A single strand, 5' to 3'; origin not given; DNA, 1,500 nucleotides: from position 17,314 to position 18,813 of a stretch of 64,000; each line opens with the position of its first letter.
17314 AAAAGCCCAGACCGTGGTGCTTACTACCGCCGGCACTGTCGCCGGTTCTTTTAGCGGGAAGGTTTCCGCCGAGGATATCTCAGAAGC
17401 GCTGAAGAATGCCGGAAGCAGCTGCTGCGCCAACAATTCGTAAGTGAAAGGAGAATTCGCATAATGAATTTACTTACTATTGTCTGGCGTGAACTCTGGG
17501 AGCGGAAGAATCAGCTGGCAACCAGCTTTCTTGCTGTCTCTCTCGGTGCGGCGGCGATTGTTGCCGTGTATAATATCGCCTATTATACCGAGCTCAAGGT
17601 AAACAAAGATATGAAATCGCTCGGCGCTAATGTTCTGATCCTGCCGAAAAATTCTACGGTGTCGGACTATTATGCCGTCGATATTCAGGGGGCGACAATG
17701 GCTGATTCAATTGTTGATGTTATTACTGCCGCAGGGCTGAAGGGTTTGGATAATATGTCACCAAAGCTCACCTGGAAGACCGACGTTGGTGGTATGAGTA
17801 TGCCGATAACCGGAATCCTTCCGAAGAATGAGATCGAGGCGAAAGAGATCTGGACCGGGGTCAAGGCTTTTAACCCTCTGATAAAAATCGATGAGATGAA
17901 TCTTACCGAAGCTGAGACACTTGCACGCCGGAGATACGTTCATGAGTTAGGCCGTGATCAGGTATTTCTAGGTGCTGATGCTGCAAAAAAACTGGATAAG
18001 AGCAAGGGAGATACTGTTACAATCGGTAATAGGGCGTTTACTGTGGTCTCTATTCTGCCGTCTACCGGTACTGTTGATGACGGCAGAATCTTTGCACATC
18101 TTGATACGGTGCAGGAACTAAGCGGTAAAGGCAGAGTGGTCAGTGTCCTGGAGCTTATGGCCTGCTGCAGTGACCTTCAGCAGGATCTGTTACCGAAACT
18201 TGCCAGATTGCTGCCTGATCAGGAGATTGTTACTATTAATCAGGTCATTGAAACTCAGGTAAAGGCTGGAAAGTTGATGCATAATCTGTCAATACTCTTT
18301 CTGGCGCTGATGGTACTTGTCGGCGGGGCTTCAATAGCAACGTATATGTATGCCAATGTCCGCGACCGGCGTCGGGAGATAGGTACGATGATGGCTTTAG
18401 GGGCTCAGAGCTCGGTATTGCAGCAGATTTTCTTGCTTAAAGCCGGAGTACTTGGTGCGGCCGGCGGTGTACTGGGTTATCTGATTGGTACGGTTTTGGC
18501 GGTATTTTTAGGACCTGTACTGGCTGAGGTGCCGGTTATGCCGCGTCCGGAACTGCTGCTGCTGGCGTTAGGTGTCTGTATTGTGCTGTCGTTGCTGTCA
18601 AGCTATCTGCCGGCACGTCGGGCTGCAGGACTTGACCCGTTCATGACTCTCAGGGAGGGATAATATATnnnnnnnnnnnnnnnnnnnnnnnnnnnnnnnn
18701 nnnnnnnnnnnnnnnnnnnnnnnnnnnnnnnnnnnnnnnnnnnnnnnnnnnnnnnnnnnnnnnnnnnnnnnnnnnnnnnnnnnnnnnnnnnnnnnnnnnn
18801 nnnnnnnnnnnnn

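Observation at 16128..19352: Four-gene envelope cassette tied together by vicinal-cysteine motifs, with a shared M-x-C-C-S-D-L heptad between a small secreted protein and an FtsX/MacB-type permease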

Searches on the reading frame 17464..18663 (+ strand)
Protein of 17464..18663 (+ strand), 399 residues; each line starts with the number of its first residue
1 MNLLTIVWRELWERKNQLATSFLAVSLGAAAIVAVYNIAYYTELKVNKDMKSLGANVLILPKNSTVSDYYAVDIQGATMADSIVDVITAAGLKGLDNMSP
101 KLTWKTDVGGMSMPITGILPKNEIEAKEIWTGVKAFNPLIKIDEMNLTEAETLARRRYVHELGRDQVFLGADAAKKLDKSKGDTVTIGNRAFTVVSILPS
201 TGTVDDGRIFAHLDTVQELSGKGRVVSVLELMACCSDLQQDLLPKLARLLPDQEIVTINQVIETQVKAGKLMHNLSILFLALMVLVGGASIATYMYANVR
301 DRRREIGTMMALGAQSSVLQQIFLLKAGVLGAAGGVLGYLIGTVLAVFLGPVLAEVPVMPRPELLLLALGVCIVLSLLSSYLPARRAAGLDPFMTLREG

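Call 3: search_protein_families(library=ncbifam, proteins=[window:17464-18663:+], max_evalue=0.01)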
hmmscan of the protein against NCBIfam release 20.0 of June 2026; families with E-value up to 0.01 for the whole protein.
window:17464-18663:+ (399 aa): 10 families
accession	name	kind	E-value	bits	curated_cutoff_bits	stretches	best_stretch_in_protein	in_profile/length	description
NF007826.0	PRK10535.1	equivalog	1e-17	63.7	966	1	257-396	506-645/648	macrolide ABC transporter ATP-binding protein/permease MacB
TIGR03434.1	ADOP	subfamily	4.4e-17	61.5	622.3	1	246-398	651-802/803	ADOP family duplicated permease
TIGR02212.1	lolCE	equivalog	1.4e-16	60.5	362.45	1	158-397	140-409/411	lipoprotein-releasing ABC transporter permease subunit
NF008357.0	PRK11146.1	exception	1e-11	44.3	439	1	163-356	144-352/414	lipoprotein-releasing ABC transporter permease subunit LolE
TIGR02213.1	lolE_release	exception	5.3e-10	38.7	540.35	1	276-354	267-347/411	lipoprotein-releasing ABC transporter permease subunit LolE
TIGR00439.2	FtsX_Gneg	equivalog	4.3e-06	26.1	255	1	270-382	168-278/292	permease-like cell division protein FtsX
NF008076.0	PRK10814.1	exception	2.4e-05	23.5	473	1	268-397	259-397/399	lipoprotein-releasing ABC transporter permease subunit LolC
NF038347.1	FtsX_Gpos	exception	0.00013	21.5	225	1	259-341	154-236/296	permease-like cell division protein FtsX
NF041854.1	ABC_perm_YbbP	equivalog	0.00036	18.6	999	1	240-385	651-797/806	putative ABC transporter permease subunit YbbP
NF038346.1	FtsX_actino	exception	0.004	16.5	250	1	259-349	166-257/308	permease-like cell division protein FtsX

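Call 4: search_protein_families(library=pfam, proteins=[window:17464-18663:+], max_evalue=0.01)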
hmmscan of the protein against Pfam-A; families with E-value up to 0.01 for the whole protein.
window:17464-18663:+ (399 aa): 2 families
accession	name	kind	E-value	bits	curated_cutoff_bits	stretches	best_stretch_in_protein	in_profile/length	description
PF02687.27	FtsX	-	2.3e-17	63.6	25.5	1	277-392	1-120/120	FtsX-like permease C-terminal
PF12704.14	MacB_PCD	-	4.6e-11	43.8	27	1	21-222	4-181/207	MacB-like periplasmic core domain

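Call 5: find_homologous_proteins(query=window:17464-18663:+, max_evalue=1e-10)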
Query window:17464-18663:+ (399 aa): 937 proteins with E <= 1e-10 among 8000 candidates; the best 120 are listed.
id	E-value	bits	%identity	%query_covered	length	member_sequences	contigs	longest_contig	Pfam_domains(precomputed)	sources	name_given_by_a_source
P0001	1.3e-233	793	92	100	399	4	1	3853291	PF02687.28,PF12704.15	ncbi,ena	-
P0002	6.1e-192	656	77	100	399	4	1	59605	PF02687.28,PF12704.15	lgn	-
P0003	6.1e-184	629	72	100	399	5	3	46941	PF02687.28,PF12704.15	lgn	-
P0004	1.2e-149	516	59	100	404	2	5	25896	PF02687.28,PF12704.15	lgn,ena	-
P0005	6.2e-147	508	59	100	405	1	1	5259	PF02687.28,PF12704.15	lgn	-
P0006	3.2e-133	462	92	58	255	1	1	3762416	PF12704.15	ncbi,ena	-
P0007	1.3e-126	441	52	100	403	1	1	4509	PF02687.28,PF12704.15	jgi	jgi:putative ABC transport system permease protein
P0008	1.6e-126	440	52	98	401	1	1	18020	PF02687.28,PF12704.15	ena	-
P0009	2.4e-126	440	52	100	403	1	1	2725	PF02687.28,PF12704.15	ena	-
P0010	3.0e-126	439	52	100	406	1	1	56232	PF02687.28,PF12704.15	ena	-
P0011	5.8e-126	439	52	100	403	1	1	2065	PF02687.28,PF12704.15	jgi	jgi:putative ABC transport system permease protein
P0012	1.2e-125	437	51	100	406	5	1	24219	PF02687.28,PF12704.15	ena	-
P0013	1.5e-125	437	52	100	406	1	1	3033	PF02687.28,PF12704.15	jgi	jgi:putative ABC transport system permease protein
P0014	1.7e-125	437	52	100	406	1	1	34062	PF02687.28,PF12704.15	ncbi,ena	-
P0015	2.1e-125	437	51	100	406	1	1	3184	PF02687.28,PF12704.15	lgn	-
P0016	4.2e-125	436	52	100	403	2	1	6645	PF02687.28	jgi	-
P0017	4.2e-125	436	51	100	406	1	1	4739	PF02687.28,PF12704.15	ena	-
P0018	4.2e-125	436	51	100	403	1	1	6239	PF02687.28,PF12704.15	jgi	-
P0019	4.6e-125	436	52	100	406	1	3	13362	PF02687.28,PF12704.15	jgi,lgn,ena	jgi:putative ABC transport system permease protein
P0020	4.9e-125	435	52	100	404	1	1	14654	PF02687.28,PF12704.15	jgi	jgi:putative ABC transport system permease protein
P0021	5.3e-125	435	51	100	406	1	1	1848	PF02687.28,PF12704.15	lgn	-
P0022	5.4e-125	435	51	100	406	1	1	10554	PF02687.28,PF12704.15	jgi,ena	-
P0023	5.9e-125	435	52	100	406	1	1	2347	PF02687.28,PF12704.15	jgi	jgi:putative ABC transport system permease protein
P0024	7.1e-125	435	51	100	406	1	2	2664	PF02687.28,PF12704.15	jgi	jgi:putative ABC transport system permease protein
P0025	8.9e-125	435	51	100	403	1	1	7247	PF02687.28,PF12704.15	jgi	jgi:putative ABC transport system permease protein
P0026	9.8e-125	434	52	100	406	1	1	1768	PF02687.28,PF12704.15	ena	-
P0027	3.2e-124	433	51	100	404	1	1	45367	PF02687.28,PF12704.15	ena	-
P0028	3.4e-124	433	52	100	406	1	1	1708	PF02687.28,PF12704.15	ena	-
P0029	3.9e-124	433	51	100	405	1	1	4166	PF02687.28,PF12704.15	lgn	-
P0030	3.9e-124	433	51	100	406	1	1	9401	PF02687.28,PF12704.15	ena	-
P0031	4.1e-124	432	51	100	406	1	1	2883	PF02687.28,PF12704.15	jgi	jgi:putative ABC transport system permease protein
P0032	4.2e-124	432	50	100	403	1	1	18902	PF02687.28,PF12704.15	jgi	jgi:putative ABC transport system permease protein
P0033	5.3e-124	432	51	100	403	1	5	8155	PF02687.28,PF12704.15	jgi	-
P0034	5.9e-124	432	51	100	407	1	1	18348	PF02687.28,PF12704.15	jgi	jgi:putative ABC transport system permease protein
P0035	6.1e-124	432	50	100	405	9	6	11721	PF02687.28,PF12704.15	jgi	jgi:putative ABC transport system permease protein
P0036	8.4e-124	431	51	100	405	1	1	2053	PF02687.28,PF12704.15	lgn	-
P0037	9.6e-124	431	51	100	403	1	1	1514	PF02687.28,PF12704.15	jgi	jgi:putative ABC transport system permease protein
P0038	1.0e-123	431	51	100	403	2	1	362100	PF02687.28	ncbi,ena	-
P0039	1.0e-123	431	51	100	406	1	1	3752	PF02687.28,PF12704.15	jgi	-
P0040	1.1e-123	431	50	100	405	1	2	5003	PF02687.28,PF12704.15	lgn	-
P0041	1.2e-123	431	50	100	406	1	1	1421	PF02687.28,PF12704.15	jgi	-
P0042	1.2e-123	431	51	100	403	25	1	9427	PF02687.28,PF12704.15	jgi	jgi:putative ABC transport system permease protein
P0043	1.2e-123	431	52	100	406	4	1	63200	PF02687.28,PF12704.15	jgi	jgi:putative ABC transport system permease protein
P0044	1.3e-123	431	50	100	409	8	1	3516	PF02687.28,PF12704.15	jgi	jgi:putative ABC transport system permease protein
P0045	1.4e-123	431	51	100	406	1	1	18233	PF02687.28,PF12704.15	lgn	-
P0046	1.5e-123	431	50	100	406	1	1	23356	PF02687.28,PF12704.15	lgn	-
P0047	1.8e-123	430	51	100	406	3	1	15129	PF02687.28,PF12704.15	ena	-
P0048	1.8e-123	430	51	100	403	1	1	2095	PF02687.28,PF12704.15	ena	-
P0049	1.9e-123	430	50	100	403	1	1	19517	PF02687.28,PF12704.15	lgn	-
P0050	2.1e-123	430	51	100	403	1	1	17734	PF02687.28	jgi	jgi:putative ABC transport system permease protein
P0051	2.1e-123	430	51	100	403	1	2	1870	PF02687.28,PF12704.15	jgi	jgi:putative ABC transport system permease protein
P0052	3.5e-123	429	51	100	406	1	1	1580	PF02687.28,PF12704.15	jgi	jgi:putative ABC transport system permease protein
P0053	3.8e-123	429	51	100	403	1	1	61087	PF02687.28,PF12704.15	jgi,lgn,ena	-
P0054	3.8e-123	429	51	100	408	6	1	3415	PF02687.28,PF12704.15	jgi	jgi:putative ABC transport system permease protein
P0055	4.2e-123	429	51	100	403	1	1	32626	PF02687.28,PF12704.15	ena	-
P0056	4.5e-123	429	50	100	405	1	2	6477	PF02687.28,PF12704.15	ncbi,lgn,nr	ncbi:FtsX-like permease family protein [bacterium]|nr:FtsX-like permease family protein [bacterium] 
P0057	5.6e-123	429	50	100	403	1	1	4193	PF02687.28,PF12704.15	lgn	-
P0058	5.7e-123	429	51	100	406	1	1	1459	PF02687.28,PF12704.15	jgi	jgi:putative ABC transport system permease protein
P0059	5.8e-123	429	52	100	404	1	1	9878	PF02687.28,PF12704.15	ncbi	ncbi:MAG: ABC transporter permease [Thermoguttaceae bacterium]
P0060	6.0e-123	429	51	100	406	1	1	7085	PF02687.28,PF12704.15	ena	-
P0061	6.1e-123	429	51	100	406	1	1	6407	PF02687.28,PF12704.15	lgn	-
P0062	6.3e-123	429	50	100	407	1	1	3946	PF02687.28,PF12704.15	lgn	-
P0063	6.3e-123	429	51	100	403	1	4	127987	PF02687.28,PF12704.15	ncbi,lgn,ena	-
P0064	6.5e-123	428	51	100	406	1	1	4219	PF02687.28,PF12704.15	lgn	-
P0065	7.5e-123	428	49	100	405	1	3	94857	PF02687.28,PF12704.15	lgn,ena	-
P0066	8.0e-123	428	50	100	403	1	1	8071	PF02687.28,PF12704.15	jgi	-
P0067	8.9e-123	428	51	98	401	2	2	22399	PF02687.28,PF12704.15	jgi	jgi:putative ABC transport system permease protein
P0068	9.5e-123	428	50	100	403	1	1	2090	PF02687.28,PF12704.15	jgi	jgi:putative ABC transport system permease protein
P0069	9.9e-123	428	51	100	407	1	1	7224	PF02687.28,PF12704.15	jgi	jgi:putative ABC transport system permease protein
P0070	1.0e-122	428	51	100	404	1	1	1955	PF02687.28,PF12704.15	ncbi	-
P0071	1.1e-122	428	50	100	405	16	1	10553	PF02687.28,PF12704.15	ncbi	-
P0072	1.2e-122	428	49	100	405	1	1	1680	PF02687.28,PF12704.15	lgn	-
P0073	1.2e-122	428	50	100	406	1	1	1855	PF02687.28,PF12704.15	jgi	-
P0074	1.3e-122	428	51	100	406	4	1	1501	PF02687.28,PF12704.15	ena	-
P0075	1.3e-122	428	51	100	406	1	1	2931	PF02687.28,PF12704.15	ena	-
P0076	1.4e-122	427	51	100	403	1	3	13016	PF02687.28,PF12704.15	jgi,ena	jgi:putative ABC transport system permease protein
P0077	1.4e-122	427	50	100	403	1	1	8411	PF02687.28,PF12704.15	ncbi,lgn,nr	ncbi:MAG: ABC transporter permease [Phycisphaerae bacterium]|nr:ABC transporter permease [Phycisphae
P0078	1.5e-122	427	51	100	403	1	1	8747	PF02687.28,PF12704.15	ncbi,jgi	ncbi:MAG: FtsX-like permease family protein [Thermoguttaceae bacterium]|jgi:putative ABC transport s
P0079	1.7e-122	427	51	100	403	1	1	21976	PF02687.28,PF12704.15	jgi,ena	-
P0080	1.8e-122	427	49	100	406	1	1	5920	PF02687.28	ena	-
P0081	2.0e-122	427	50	100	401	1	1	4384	PF02687.28,PF12704.15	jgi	jgi:putative ABC transport system permease protein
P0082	2.4e-122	427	50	100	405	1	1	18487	PF02687.28,PF12704.15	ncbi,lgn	-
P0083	2.9e-122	426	49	100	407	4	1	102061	PF02687.28,PF12704.15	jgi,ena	-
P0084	3.0e-122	426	50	100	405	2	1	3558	PF02687.28,PF12704.15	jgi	-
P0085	3.0e-122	426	51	100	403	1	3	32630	PF02687.28,PF12704.15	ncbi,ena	ncbi:MAG: ABC transporter permease [Thermoguttaceae bacterium]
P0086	3.4e-122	426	51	100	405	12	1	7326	PF02687.28,PF12704.15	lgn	-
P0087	3.5e-122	426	51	100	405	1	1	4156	PF02687.28,PF12704.15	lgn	-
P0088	3.6e-122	426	48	100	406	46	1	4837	PF02687.28,PF12704.15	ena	-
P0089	3.8e-122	426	50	100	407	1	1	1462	PF02687.28,PF12704.15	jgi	jgi:putative ABC transport system permease protein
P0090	4.3e-122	426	50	100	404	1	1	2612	PF02687.28,PF12704.15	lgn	-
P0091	4.4e-122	426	50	100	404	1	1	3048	PF02687.28,PF12704.15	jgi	jgi:putative ABC transport system permease protein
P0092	4.5e-122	426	50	100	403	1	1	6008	PF02687.28,PF12704.15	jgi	jgi:putative ABC transport system permease protein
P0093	4.5e-122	426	51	100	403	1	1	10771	PF02687.28,PF12704.15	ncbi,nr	ncbi:MAG: ABC transporter permease [Planctomycetaceae bacterium]|nr:ABC transporter permease [Planct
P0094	4.9e-122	426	51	100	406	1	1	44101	PF02687.28,PF12704.15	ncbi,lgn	-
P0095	5.0e-122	426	51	100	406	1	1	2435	PF02687.28,PF12704.15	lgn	-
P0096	5.0e-122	426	50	100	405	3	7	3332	PF02687.28,PF12704.15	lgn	-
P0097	5.2e-122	426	50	100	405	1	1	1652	PF02687.28,PF12704.15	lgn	-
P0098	6.1e-122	425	51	100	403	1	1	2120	PF02687.28,PF12704.15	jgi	jgi:putative ABC transport system permease protein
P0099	6.1e-122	425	51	100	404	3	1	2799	PF02687.28,PF12704.15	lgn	-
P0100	6.5e-122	425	50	100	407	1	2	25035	PF02687.28,PF12704.15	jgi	-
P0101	7.7e-122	425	51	100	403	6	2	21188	PF02687.28,PF12704.15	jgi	jgi:putative ABC transport system permease protein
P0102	8.2e-122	425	49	100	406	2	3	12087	PF02687.28,PF12704.15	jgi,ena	-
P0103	8.6e-122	425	50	100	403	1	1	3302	PF02687.28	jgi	-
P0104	8.7e-122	425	51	100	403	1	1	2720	PF02687.28,PF12704.15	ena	-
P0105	8.8e-122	425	50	100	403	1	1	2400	PF02687.28,PF12704.15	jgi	-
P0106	9.1e-122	425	49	100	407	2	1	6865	PF02687.28,PF12704.15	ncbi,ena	-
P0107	9.3e-122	425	50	100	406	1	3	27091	PF02687.28,PF12704.15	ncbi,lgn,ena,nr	ncbi:MAG: ABC transporter permease [Planctomycetes bacterium]|nr:ABC transporter permease [Planctomy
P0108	9.3e-122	425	50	100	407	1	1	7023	PF02687.28,PF12704.15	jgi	-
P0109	1.0e-121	425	51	100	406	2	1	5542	PF02687.28,PF12704.15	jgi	-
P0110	1.0e-121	425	50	100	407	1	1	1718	PF02687.28,PF12704.15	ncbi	-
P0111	1.1e-121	425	51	100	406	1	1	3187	PF02687.28,PF12704.15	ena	-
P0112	1.1e-121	424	50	100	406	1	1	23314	PF02687.28,PF12704.15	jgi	jgi:putative ABC transport system permease protein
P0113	1.1e-121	424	51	100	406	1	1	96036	PF02687.28,PF12704.15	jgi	jgi:putative ABC transport system permease protein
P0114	1.2e-121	424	50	100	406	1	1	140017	PF02687.28,PF12704.15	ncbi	-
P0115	1.2e-121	424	51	100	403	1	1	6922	PF02687.28,PF12704.15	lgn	-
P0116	1.2e-121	424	50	100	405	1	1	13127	PF02687.28,PF12704.15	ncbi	ncbi:MAG: ABC transporter permease [bacterium]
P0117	1.3e-121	424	51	100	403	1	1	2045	PF02687.28,PF12704.15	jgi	-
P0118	1.3e-121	424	50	100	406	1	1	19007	PF02687.28,PF12704.15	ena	-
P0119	1.4e-121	424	50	100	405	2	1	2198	PF02687.28,PF12704.15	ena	-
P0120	1.4e-121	424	50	100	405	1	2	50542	PF02687.28,PF12704.15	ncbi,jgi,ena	jgi:putative ABC transport system permease protein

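Call 10: find_encoding_contigs(protein=P0001, flank=8000, max_places=2)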
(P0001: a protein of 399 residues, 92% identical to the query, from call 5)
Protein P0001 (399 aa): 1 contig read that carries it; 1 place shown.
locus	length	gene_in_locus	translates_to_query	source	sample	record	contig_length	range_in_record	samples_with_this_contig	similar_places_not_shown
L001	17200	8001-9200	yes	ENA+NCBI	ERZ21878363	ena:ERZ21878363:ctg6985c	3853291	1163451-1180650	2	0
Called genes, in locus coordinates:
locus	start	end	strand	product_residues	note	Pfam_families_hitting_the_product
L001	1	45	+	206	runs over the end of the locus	PF01066:CDP-OH_P_transf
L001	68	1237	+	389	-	PF04015:DUF362, PF12797:Fer4_2 (faint), PF12837:Fer4_6 (faint), PF13237:Fer4_10, PF00037:Fer4 (faint), PF12838:Fer4_7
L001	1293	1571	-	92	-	PF11950:DUF3467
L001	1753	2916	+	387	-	PF13439:Glyco_transf_4, PF13579:Glyco_trans_4_4, PF00534:Glycos_transf_1, PF13692:Glyco_trans_1_4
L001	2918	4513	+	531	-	PF17651:Raco_middle, PF14574:RACo_C_ter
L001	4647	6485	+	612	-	PF00324:AA_permease, PF03845:Spore_permease (weak), PF13520:AA_permease_2, PF00359:PTS_EIIA_2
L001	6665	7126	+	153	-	-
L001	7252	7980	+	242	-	-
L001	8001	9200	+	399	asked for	PF12704:MacB_PCD, PF02687:FtsX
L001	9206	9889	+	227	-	PF00005:ABC_tran, PF13304:AAA_21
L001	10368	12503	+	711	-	PF10114:PocR, PF00989:PAS, PF08448:PAS_4 (faint), PF13188:PAS_8 (weak), PF13426:PAS_9, PF00512:HisKA, PF02518:HATPase_c, PF00072:Response_reg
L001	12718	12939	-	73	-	-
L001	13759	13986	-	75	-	-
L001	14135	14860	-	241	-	PF01509:TruB_N, PF16198:TruB_C_2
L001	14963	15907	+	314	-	PF00535:Glycos_transf_2, PF13641:Glyco_tranf_2_3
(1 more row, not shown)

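Call 11: find_encoding_contigs(protein=P0038, flank=8000, max_places=2)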
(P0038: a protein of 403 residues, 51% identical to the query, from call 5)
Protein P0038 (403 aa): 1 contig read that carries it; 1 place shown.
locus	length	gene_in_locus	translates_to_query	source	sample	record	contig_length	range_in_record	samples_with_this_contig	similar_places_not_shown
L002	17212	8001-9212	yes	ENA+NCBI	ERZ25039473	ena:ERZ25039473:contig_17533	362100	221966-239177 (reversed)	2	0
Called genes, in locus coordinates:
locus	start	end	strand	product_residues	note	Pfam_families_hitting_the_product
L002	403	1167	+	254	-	PF09861:Lar_N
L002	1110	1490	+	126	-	-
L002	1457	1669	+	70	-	-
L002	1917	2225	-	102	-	PF17801:Melibiase_C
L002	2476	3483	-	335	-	PF05345:He_PIG, PF16499:Melibiase_2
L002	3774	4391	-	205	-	PF00977:His_biosynth (weak), PF01207:Dus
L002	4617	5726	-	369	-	PF00989:PAS (weak), PF08448:PAS_4 (weak), PF13188:PAS_8 (weak), PF13426:PAS_9 (weak), PF00990:GGDEF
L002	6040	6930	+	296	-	PF01135:PCMT (weak), PF13489:Methyltransf_23, PF01209:Ubie_methyltran, PF06325:PrmA (weak), PF13847:Methyltransf_31, PF08241:Methyltransf_11, PF08242:Methyltransf_12, PF13649:Methyltransf_25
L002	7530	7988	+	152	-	-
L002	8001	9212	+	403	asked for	PF02687:FtsX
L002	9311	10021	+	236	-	PF00005:ABC_tran, PF13304:AAA_21 (faint)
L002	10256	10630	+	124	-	PF12840:HTH_20 (weak), PF01022:HTH_5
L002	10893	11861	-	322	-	-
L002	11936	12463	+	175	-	-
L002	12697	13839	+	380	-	-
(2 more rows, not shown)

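Call 12: find_encoding_contigs(protein=P0114, flank=8000, max_places=2)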
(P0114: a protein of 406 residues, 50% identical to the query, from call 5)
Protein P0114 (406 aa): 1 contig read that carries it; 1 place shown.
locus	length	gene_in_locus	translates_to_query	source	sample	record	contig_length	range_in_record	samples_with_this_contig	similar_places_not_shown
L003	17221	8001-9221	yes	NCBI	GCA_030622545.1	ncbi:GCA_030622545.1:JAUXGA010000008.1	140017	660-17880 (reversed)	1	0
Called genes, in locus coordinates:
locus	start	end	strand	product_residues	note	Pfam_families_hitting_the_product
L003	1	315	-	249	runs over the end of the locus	PF00378:ECH_1, PF16113:ECH_2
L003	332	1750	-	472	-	PF01554:MatE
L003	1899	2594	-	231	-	PF13386:DsbD_2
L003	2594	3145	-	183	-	-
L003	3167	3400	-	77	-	PF13192:Thioredoxin_3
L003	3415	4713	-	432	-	PF03773:ArsP_1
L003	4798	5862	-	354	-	PF01758:SBF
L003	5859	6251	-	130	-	PF01022:HTH_5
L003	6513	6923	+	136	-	PF01022:HTH_5, PF12840:HTH_20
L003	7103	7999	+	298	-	-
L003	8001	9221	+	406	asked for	PF12704:MacB_PCD (weak), PF02687:FtsX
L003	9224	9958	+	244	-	PF13191:AAA_16 (faint), PF00005:ABC_tran, PF02463:SMC_N (weak), PF13304:AAA_21 (faint)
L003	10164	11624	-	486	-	PF08357:SEFIR, PF13676:TIR_2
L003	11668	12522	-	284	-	-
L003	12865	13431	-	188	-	PF13489:Methyltransf_23, PF01209:Ubie_methyltran, PF01728:FtsJ (weak), PF01135:PCMT (weak), PF13847:Methyltransf_31, PF08241:Methyltransf_11, PF08242:Methyltransf_12, PF13649:Methyltransf_25, +3 more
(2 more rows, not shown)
